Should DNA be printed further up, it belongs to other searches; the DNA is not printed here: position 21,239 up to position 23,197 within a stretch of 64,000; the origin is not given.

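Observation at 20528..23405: Co-directional envelope cluster centred on a cupredoxin/beta-helix fusion lipoprotein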

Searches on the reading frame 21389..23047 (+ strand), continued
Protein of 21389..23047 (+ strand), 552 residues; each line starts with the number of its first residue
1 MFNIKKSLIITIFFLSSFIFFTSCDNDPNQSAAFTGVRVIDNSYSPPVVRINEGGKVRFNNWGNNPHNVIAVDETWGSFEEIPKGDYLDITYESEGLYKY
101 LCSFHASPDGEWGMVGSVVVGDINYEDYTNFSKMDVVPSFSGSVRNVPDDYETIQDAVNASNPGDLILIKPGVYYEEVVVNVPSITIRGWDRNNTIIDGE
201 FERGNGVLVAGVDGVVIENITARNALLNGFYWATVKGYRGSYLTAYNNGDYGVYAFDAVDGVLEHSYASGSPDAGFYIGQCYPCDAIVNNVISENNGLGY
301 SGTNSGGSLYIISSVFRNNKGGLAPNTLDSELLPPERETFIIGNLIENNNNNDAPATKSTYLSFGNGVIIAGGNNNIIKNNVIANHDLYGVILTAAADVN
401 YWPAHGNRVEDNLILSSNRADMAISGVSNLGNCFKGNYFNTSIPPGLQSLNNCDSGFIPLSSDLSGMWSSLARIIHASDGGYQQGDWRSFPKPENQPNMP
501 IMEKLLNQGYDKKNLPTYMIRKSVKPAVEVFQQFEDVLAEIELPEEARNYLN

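Call 49: find_homologous_proteins(query=P0140)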
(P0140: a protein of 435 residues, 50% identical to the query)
Query P0140 (435 aa): 4871 proteins with E <= 0.001 among 8000 candidates; the best 120 are listed.
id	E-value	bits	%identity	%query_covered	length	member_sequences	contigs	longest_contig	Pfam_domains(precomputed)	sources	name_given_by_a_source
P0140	2.1e-293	991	100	100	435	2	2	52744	PF13229.13,PF22842.4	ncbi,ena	-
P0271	1.2e-225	767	80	97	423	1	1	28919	PF13229.13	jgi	jgi:hypothetical protein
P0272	2.4e-172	592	67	89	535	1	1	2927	PF13229.13,PF00127.27,PF13473.13,PF22842.4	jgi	jgi:plastocyanin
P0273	4.1e-170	584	67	88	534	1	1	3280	PF13229.13,PF00127.27,PF13473.13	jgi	jgi:plastocyanin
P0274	1.0e-164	567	64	91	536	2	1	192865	PF13229.13,PF22842.4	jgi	-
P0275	4.2e-162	558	64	86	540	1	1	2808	PF13229.13,PF00127.27,PF13473.13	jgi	jgi:plastocyanin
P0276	6.0e-162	558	65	88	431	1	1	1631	PF13229.13,PF22842.4,PF05048.20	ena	-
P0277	6.7e-161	554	63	91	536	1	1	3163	PF13229.13,PF00127.27,PF13473.13,PF22842.4,PF05048.20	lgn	-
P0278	3.4e-157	542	64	91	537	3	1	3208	PF13229.13,PF00127.27,PF13473.13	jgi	jgi:plastocyanin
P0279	1.1e-156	540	61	90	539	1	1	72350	PF13229.13,PF13473.13,PF22842.4,PF05048.20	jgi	jgi:plastocyanin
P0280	1.5e-156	540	64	88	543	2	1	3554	PF13229.13,PF00127.27,PF13473.13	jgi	-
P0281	2.5e-156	539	64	89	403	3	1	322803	PF13229.13,PF05048.20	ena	-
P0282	3.2e-156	539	63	91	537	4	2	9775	PF13229.13,PF00127.27,PF13473.13,PF05048.20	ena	-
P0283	7.7e-156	537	61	95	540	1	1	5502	PF13229.13,PF00127.27,PF05048.20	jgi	jgi:plastocyanin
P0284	1.1e-155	537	63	88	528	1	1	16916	PF13229.13,PF00127.27,PF13473.13,PF05048.20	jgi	jgi:plastocyanin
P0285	2.5e-155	536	61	94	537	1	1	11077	PF13229.13,PF00127.27,PF13473.13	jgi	jgi:plastocyanin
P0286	2.5e-155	536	63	88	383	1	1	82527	PF13229.13,PF05048.20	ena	-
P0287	4.3e-155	535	63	95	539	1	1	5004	PF13229.13,PF00127.27,PF13473.13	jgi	jgi:plastocyanin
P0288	2.3e-154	533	63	89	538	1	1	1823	PF13229.13,PF00127.27,PF13473.13,PF22842.4,PF05048.20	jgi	jgi:plastocyanin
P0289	3.2e-154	532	61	88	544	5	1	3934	PF13229.13,PF13473.13,PF22842.4,PF05048.20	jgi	jgi:plastocyanin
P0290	3.3e-154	532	61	95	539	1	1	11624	PF13229.13,PF00127.27,PF13473.13,PF22842.4,PF05048.20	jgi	jgi:plastocyanin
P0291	3.4e-154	532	63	89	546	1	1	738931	PF13229.13,PF00127.27,PF13473.13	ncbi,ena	-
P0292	4.7e-154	532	62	93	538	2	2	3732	PF13229.13,PF00127.27,PF13473.13,PF05048.20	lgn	-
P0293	9.3e-154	531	67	82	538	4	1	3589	PF13229.13,PF00127.27,PF13473.13,PF05048.20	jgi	jgi:plastocyanin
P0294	2.0e-153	529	63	88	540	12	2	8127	PF13229.13,PF13473.13,PF22842.4,PF05048.20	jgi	-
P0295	2.1e-153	529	64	87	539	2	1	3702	PF13229.13,PF13473.13,PF22842.4,PF05048.20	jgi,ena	-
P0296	3.9e-153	529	63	89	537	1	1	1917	PF13229.13,PF05048.20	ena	-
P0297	5.1e-153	528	61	94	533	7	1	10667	PF13229.13,PF13473.13,PF22842.4,PF05048.20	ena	-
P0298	6.9e-153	528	60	95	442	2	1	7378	PF13229.13,PF22842.4,PF05048.20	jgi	-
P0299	1.2e-152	527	66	84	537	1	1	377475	PF13229.13,PF00127.27,PF22842.4,PF05048.20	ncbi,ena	-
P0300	3.3e-152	525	59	95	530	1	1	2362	PF13229.13,PF00127.27,PF13473.13,PF05048.20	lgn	-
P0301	3.5e-152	525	59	95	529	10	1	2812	PF13229.13,PF22842.4,PF05048.20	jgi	jgi:plastocyanin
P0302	4.3e-152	525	62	88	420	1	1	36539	PF13229.13,PF22842.4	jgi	jgi:hypothetical protein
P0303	4.7e-152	525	63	87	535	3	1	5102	PF13229.13,PF00127.27,PF13473.13,PF22842.4,PF05048.20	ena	-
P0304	8.2e-152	524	60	94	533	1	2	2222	PF13229.13,PF00127.27,PF13473.13,PF05048.20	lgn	-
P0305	8.5e-152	524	62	88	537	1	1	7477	PF13229.13,PF00127.27,PF13473.13,PF05048.20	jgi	jgi:plastocyanin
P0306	9.1e-152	524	61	91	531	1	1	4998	PF13229.13,PF00127.27,PF13473.13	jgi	jgi:plastocyanin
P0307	1.7e-151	523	60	94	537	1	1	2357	PF13229.13,PF00127.27,PF13473.13,PF05048.20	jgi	jgi:plastocyanin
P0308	3.6e-151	522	62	90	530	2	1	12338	PF13229.13,PF00127.27,PF13473.13,PF05048.20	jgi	jgi:plastocyanin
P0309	1.1e-150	520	63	86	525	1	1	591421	PF13229.13,PF00127.27,PF13473.13,PF22842.4,PF05048.20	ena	-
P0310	2.0e-150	520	63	88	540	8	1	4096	PF13229.13,PF13473.13,PF22842.4,PF05048.20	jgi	jgi:plastocyanin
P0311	5.8e-150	518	65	84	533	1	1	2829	PF13229.13,PF22842.4,PF05048.20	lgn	-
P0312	6.0e-150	518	65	82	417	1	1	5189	PF13229.13,PF22842.4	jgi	jgi:hypothetical protein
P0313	6.7e-150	518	62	89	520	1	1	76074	PF13229.13,PF00127.27,PF13473.13,PF22842.4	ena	-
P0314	7.5e-150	518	62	89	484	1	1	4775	PF13229.13,PF05048.20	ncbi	ncbi:MAG: right-handed parallel beta-helix repeat-containing protein, partial [Acidimicrobiia bacter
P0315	1.1e-149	517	62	88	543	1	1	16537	PF13229.13,PF13473.13,PF22842.4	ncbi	ncbi:MAG: plastocyanin [Acidimicrobiia bacterium]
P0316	2.2e-149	516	62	88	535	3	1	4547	PF13229.13,PF00127.27,PF13473.13,PF22842.4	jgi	jgi:plastocyanin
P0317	9.0e-149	514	63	88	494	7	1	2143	PF13229.13,PF22842.4,PF05048.20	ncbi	ncbi:MAG TPA: plastocyanin, partial [Acidimicrobiia bacterium]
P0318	9.6e-149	514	58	94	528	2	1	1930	PF13229.13,PF00127.27,PF13473.13,PF22842.4,PF05048.20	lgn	-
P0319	1.4e-148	514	62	86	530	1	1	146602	PF13229.13,PF00127.27,PF13473.13,PF22842.4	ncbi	ncbi:MAG: cupredoxin domain-containing protein [Acidimicrobiia bacterium]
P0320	2.3e-148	513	62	86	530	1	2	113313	PF13229.13,PF00127.27,PF13473.13,PF22842.4,PF05048.20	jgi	jgi:plastocyanin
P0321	3.8e-148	512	59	92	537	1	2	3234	PF13229.13,PF00127.27,PF13473.13,PF22842.4,PF05048.20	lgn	-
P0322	5.2e-148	512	61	89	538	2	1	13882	PF13229.13,PF00127.27,PF13473.13,PF05048.20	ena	-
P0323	1.1e-147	511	62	88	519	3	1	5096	PF13229.13,PF00127.27,PF13473.13,PF22842.4,PF05048.20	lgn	-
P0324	1.7e-147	510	59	92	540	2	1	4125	PF13229.13,PF00127.27,PF13473.13,PF05048.20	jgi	jgi:plastocyanin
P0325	2.7e-147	509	58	94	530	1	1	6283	PF13229.13,PF00127.27,PF13473.13,PF22842.4,PF05048.20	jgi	jgi:plastocyanin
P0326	9.9e-147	507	58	94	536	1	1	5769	PF13229.13,PF00127.27,PF13473.13,PF05048.20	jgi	jgi:plastocyanin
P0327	1.1e-146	507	61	89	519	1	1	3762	PF13229.13,PF00127.27,PF13473.13,PF22842.4,PF05048.20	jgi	jgi:plastocyanin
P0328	1.2e-146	507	59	95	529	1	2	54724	PF13229.13,PF00127.27,PF13473.13,PF22842.4,PF05048.20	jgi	jgi:plastocyanin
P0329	1.2e-146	507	58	95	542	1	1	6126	PF13229.13,PF00127.27,PF13473.13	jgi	jgi:plastocyanin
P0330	1.4e-146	507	59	88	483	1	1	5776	PF13229.13,PF05048.20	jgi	jgi:hypothetical protein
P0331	1.6e-146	507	61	86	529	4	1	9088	PF13229.13,PF00127.27,PF13473.13,PF22842.4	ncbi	ncbi:MAG: cupredoxin domain-containing protein [Acidimicrobiia bacterium]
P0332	2.2e-146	506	59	93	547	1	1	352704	PF13229.13,PF00127.27,PF13473.13,PF05048.20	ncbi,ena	-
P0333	2.4e-146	506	59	89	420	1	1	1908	PF13229.13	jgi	jgi:hypothetical protein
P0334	2.5e-146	506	63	83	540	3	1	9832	PF13229.13,PF13473.13,PF22842.4,PF05048.20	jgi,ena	-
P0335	5.2e-146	505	63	82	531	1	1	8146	PF13229.13,PF00127.27,PF13473.13,PF05048.20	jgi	jgi:plastocyanin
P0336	6.5e-146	505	62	81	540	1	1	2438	PF13229.13,PF00127.27,PF13473.13,PF05048.20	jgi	jgi:plastocyanin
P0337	7.2e-146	505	61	82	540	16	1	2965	PF13229.13,PF00127.27,PF13473.13,PF05048.20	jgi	-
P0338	8.1e-146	504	58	95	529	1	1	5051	PF13229.13,PF00127.27,PF13473.13,PF05048.20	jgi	-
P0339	8.6e-146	504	61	87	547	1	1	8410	PF13229.13,PF00127.27,PF13473.13,PF22842.4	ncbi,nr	ncbi:MAG TPA: plastocyanin/azurin family copper-binding protein [Acidimicrobiia bacterium]|nr:plasto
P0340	1.3e-145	504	62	84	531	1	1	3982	PF13229.13,PF00127.27,PF13473.13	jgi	jgi:plastocyanin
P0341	1.6e-145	503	60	88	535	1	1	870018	PF13229.13,PF13473.13,PF22842.4,PF05048.20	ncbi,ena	-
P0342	3.1e-145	502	62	84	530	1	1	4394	PF13229.13,PF00127.27,PF13473.13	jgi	jgi:plastocyanin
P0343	4.9e-145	502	61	85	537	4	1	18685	PF13229.13,PF00127.27,PF13473.13,PF22842.4,PF05048.20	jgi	-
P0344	5.3e-145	502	62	84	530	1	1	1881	PF13229.13,PF00127.27,PF13473.13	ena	-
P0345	7.2e-145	501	58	95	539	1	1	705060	PF13229.13,PF00127.27,PF13473.13,PF05048.20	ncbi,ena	-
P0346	1.5e-144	500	61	89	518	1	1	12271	PF13229.13,PF00127.27,PF13473.13,PF22842.4,PF05048.20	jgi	jgi:plastocyanin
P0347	1.9e-144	500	61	89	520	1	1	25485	PF13229.13,PF00127.27,PF13473.13,PF22842.4,PF05048.20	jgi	jgi:plastocyanin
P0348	1.9e-144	500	57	94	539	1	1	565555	PF13229.13,PF00127.27,PF13473.13,PF05048.20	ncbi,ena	-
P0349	2.3e-144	500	59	89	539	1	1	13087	PF13229.13,PF00127.27,PF13473.13,PF22842.4,PF05048.20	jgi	jgi:plastocyanin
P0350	3.4e-144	499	60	88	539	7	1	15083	PF13229.13,PF00127.27,PF13473.13,PF05048.20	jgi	jgi:plastocyanin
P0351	3.6e-144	499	59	89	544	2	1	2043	PF13229.13,PF00127.27,PF13473.13,PF22842.4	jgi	jgi:plastocyanin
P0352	4.4e-144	499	59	88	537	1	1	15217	PF13229.13,PF00127.27,PF13473.13,PF05048.20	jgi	jgi:plastocyanin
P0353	6.7e-144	498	61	82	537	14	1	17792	PF13229.13,PF00127.27,PF13473.13,PF05048.20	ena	-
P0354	7.4e-144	498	57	95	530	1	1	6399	PF13229.13,PF00127.27,PF13473.13,PF05048.20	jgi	jgi:plastocyanin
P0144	7.9e-144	498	58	95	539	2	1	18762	PF13229.13,PF00127.27,PF05048.20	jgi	jgi:plastocyanin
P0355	1.2e-143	497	59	89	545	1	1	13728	PF13229.13,PF00127.27,PF13473.13,PF05048.20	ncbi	ncbi:MAG: cupredoxin domain-containing protein [Acidimicrobiia bacterium]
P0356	1.2e-143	497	58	93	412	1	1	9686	PF13229.13,PF22842.4,PF05048.20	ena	-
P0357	1.8e-143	497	63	81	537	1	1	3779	PF13229.13,PF00127.27,PF13473.13,PF22842.4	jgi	jgi:plastocyanin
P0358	2.0e-143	497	57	95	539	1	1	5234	PF13229.13,PF00127.27,PF22842.4,PF05048.20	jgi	jgi:plastocyanin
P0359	2.9e-143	496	62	83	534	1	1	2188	PF13229.13,PF00127.27,PF13473.13,PF05048.20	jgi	-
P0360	3.0e-143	496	56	96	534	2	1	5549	PF13229.13,PF00127.27,PF13473.13,PF05048.20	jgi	-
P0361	4.1e-143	495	58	95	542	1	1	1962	PF13229.13,PF00127.27,PF13473.13,PF05048.20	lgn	-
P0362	5.5e-143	495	58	95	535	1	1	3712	PF13229.13,PF00127.27,PF13473.13,PF05048.20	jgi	jgi:plastocyanin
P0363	5.7e-143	495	59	87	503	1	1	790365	PF13229.13,PF00127.27,PF13473.13,PF22842.4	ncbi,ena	-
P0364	5.8e-143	495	60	86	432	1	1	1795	PF13229.13,PF22842.4,PF05048.20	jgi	jgi:hypothetical protein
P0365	7.0e-143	495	58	90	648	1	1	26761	PF13229.13,PF00127.27,PF22842.4,PF05048.20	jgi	jgi:plastocyanin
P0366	1.0e-142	494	60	82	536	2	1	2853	PF13229.13,PF00127.27,PF13473.13,PF05048.20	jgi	jgi:plastocyanin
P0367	1.8e-142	493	56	96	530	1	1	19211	PF13229.13,PF05048.20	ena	-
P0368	2.4e-142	493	58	88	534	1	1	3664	PF13229.13,PF00127.27,PF13473.13,PF05048.20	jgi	jgi:plastocyanin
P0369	2.7e-142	493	62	85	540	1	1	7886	PF13229.13,PF00127.27,PF13473.13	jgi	-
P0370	3.5e-142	492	59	88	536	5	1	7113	PF13229.13,PF00127.27,PF05048.20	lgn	-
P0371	3.6e-142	492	62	86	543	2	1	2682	PF13229.13,PF00127.27,PF13473.13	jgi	jgi:plastocyanin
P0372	8.8e-142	491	65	77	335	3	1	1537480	PF13229.13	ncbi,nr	ncbi:MAG: right-handed parallel beta-helix repeat-containing protein [Acidimicrobiia bacterium]|nr:r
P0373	1.5e-141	490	57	95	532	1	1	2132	PF13229.13,PF00127.27,PF13473.13,PF05048.20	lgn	-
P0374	1.5e-141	490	60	89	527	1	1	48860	PF13229.13,PF00127.27,PF13473.13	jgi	jgi:plastocyanin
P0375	2.1e-141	490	58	90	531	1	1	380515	PF13229.13,PF00127.27,PF13473.13,PF05048.20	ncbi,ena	-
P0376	2.3e-141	490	56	95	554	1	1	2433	PF13229.13,PF05048.20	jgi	jgi:hypothetical protein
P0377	2.6e-141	490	62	82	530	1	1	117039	PF13229.13,PF13473.13,PF05048.20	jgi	jgi:plastocyanin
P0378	3.4e-141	489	60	88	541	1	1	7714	PF13229.13,PF00127.27,PF13473.13,PF05048.20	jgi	jgi:plastocyanin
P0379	1.1e-140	487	63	82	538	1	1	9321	PF13229.13,PF00127.27,PF13473.13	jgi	jgi:plastocyanin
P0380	5.1e-140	485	61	85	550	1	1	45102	PF13229.13,PF00127.27,PF13473.13,PF22842.4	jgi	jgi:plastocyanin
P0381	7.3e-140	485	59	89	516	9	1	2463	PF13229.13,PF00127.27,PF13473.13,PF05048.20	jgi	jgi:plastocyanin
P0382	7.6e-140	485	62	84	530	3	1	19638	PF13229.13,PF00127.27,PF13473.13,PF22842.4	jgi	jgi:plastocyanin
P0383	1.3e-139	484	60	89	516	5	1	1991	PF13229.13,PF00127.27,PF13473.13,PF22842.4,PF05048.20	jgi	jgi:plastocyanin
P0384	1.4e-139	484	58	85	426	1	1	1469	PF13229.13,PF22842.4,PF05048.20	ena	-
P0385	1.7e-139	484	60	83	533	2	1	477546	PF13229.13,PF00127.27,PF13473.13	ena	-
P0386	1.9e-139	483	57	91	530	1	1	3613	PF13229.13,PF13473.13,PF05048.20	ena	-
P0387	3.7e-139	482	62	84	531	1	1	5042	PF13229.13,PF00127.27,PF13473.13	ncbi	-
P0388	1.9e-138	480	56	96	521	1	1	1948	PF13229.13,PF00127.27,PF13473.13,PF05048.20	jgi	jgi:plastocyanin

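Call 50: find_encoding_contigs(protein=P0140, flank=7000, max_places=1)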
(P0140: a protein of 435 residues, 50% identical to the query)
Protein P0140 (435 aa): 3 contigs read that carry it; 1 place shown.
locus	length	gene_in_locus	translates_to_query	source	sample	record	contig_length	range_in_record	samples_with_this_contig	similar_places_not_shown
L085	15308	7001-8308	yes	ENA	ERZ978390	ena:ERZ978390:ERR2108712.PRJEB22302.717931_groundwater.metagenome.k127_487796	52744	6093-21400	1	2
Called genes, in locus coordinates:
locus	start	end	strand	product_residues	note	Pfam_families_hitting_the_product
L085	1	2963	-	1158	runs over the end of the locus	PF02574:S-methyl_trans, PF00809:Pterin_bind, PF02607:B12-binding_2, PF02310:B12-binding, PF02965:Met_synt_B12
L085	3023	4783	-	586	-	-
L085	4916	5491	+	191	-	PF01923:Cob_adeno_trans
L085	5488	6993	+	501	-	PF02789:Peptidase_M17_N, PF00883:Peptidase_M17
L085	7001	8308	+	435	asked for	PF22842:Pel9A-like_beta_helix (weak), PF13229:Beta_helix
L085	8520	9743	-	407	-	PF00581:Rhodanese, PF00899:ThiF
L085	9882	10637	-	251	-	PF02146:SIR2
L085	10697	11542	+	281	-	PF00106:adh_short, PF08659:KR, PF13561:adh_short_C2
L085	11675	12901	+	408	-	PF00067:p450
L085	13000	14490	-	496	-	PF00884:Sulfatase, PF01663:Phosphodiest (faint), PF16347:SGSH_C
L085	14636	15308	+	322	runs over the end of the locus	PF00296:Bac_luciferase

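Call 51: find_encoding_contigs(protein=P0281, flank=7000, max_places=1)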
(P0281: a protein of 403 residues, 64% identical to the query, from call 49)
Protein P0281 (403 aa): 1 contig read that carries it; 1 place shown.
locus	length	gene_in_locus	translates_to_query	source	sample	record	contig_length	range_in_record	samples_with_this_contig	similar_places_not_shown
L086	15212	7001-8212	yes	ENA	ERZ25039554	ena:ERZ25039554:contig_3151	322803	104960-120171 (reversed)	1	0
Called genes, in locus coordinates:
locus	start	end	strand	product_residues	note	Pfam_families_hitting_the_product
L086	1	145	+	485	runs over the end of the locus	PF01040:UbiA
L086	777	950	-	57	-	-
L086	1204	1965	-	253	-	PF00106:adh_short, PF08659:KR, PF13561:adh_short_C2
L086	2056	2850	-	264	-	PF04030:ALO (weak)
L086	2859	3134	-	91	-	PF01565:FAD_binding_4 (weak)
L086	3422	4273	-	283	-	PF01040:UbiA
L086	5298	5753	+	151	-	PF02789:Peptidase_M17_N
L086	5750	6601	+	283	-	PF00883:Peptidase_M17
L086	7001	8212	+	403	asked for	PF05048:NosD (faint), PF13229:Beta_helix (faint)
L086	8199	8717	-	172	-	PF01061:ABC2_membrane, PF12698:ABC2_membrane_3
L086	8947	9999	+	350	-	-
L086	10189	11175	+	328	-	PF08220:HTH_DeoR (faint), PF08279:HTH_11, PF19187:HTH_PafC (faint), PF13280:WYL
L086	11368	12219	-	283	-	PF01656:CbiA, PF10609:ParA (weak), PF13614:AAA_31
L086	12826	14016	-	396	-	PF00581:Rhodanese, PF00899:ThiF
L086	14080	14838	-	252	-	PF02146:SIR2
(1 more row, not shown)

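Call 52: find_encoding_contigs(protein=P0291, flank=7000, max_places=1)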
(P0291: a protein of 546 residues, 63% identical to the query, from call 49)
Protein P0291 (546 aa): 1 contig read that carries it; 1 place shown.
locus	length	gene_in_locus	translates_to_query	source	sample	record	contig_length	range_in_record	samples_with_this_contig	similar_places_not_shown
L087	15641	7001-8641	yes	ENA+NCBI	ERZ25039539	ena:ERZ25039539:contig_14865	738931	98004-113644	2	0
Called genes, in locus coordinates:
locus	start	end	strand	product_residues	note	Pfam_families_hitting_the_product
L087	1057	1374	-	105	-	-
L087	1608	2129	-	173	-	PF00106:adh_short, PF13561:adh_short_C2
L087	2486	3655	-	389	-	PF01565:FAD_binding_4, PF04030:ALO (weak)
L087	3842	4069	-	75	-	-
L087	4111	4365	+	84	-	-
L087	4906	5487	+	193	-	PF01923:Cob_adeno_trans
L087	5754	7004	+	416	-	PF00883:Peptidase_M17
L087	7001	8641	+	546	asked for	PF13473:Cupredoxin_1, PF00127:Copper-bind (faint), PF13229:Beta_helix (faint)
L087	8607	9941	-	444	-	PF00437:T2SSE, PF27713:UCP018868 (weak)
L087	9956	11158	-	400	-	PF01656:CbiA, PF09140:MipZ (faint), PF10609:ParA (weak), PF13614:AAA_31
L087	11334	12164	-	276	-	PF01061:ABC2_membrane, PF12698:ABC2_membrane_3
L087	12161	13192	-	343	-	PF00005:ABC_tran, PF13304:AAA_21 (weak), PF13732:DrrA1-3_C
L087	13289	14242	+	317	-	PF08220:HTH_DeoR (weak), PF08279:HTH_11, PF19187:HTH_PafC (faint), PF13280:WYL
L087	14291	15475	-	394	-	PF00581:Rhodanese, PF00899:ThiF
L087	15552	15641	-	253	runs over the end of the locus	PF02146:SIR2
